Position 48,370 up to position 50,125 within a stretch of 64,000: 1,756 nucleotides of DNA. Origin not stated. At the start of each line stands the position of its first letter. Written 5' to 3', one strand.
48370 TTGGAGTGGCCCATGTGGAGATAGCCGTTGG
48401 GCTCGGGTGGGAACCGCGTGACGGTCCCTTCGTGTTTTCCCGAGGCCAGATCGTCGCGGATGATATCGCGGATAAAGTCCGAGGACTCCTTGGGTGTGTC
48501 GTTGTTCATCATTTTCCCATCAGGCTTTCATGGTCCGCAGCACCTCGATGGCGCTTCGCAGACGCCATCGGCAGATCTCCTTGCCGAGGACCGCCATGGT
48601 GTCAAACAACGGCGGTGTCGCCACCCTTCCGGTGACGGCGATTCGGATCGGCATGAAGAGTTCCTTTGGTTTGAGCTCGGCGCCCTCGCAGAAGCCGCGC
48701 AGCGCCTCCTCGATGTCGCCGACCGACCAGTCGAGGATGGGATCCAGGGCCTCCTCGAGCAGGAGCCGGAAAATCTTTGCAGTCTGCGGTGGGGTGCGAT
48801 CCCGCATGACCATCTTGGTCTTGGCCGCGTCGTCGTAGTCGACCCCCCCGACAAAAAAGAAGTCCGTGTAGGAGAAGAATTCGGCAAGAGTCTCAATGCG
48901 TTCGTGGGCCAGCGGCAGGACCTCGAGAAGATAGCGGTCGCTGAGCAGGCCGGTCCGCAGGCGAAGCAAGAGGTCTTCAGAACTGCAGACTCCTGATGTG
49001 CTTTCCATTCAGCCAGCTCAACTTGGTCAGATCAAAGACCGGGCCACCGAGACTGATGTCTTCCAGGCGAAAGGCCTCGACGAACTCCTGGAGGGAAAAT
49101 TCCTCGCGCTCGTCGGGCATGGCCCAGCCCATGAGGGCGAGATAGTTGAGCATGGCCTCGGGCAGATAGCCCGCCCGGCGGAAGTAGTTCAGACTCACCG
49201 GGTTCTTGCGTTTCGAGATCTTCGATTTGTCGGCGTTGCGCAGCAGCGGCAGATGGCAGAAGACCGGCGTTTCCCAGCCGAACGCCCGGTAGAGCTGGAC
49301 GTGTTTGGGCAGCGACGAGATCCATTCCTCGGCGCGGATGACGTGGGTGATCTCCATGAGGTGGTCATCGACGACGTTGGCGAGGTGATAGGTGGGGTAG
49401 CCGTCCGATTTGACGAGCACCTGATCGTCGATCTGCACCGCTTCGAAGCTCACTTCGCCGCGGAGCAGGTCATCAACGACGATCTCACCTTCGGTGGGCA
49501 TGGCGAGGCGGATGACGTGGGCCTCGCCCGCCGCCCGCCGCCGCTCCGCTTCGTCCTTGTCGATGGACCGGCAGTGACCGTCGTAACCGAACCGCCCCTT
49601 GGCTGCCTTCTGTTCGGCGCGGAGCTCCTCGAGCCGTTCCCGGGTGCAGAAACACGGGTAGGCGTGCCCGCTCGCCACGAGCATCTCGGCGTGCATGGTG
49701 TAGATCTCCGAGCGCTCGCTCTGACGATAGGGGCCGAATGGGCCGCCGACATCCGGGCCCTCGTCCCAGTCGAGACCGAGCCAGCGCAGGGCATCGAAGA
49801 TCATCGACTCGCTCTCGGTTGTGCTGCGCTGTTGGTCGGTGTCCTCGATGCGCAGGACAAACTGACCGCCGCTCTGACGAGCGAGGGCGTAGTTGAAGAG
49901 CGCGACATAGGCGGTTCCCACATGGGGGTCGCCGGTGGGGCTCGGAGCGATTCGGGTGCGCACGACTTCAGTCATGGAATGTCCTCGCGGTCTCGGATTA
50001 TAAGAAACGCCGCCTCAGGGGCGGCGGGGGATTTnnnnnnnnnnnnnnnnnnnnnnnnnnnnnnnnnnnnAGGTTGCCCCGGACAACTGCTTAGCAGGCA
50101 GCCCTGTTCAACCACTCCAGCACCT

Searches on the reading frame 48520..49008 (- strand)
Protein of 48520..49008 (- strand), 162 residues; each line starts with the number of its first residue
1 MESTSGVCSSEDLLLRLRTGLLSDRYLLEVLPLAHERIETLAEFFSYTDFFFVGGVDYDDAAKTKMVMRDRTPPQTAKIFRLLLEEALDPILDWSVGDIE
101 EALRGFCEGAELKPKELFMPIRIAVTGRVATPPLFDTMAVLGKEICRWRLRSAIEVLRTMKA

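Call 55: search_protein_families(library=pfam, proteins=[window:48520-49008:-], max_evalue=0.00001)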
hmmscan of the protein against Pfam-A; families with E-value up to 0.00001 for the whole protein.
window:48520-49008:- (162 aa): 1 family
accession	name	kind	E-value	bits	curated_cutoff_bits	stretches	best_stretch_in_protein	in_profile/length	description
PF19269.4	Anticodon_2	-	4.5e-30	105.3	23.6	1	23-154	12-141/141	Anticodon binding domain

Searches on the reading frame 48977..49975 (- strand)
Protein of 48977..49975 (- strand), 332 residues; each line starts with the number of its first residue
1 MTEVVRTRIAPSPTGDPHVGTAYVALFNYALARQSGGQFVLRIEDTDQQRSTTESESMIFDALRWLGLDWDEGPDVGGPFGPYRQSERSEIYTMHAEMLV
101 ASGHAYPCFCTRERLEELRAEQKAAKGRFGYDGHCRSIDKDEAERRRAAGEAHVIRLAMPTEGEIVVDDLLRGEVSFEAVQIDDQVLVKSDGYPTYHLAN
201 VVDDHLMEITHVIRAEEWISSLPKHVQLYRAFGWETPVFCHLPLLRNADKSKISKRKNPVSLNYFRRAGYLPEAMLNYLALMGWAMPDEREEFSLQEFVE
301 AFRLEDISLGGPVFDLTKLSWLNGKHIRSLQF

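Call 55: search_protein_families(library=pfam, proteins=[window:48977-49975:-], max_evalue=0.00001)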
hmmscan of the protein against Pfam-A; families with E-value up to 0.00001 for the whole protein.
window:48977-49975:- (332 aa): 1 family
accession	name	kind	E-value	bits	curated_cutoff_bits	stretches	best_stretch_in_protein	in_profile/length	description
PF00749.27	tRNA-synt_1c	-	7.1e-107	357.4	23.4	1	5-321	2-314/314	tRNA synthetases class I (E and Q), catalytic domain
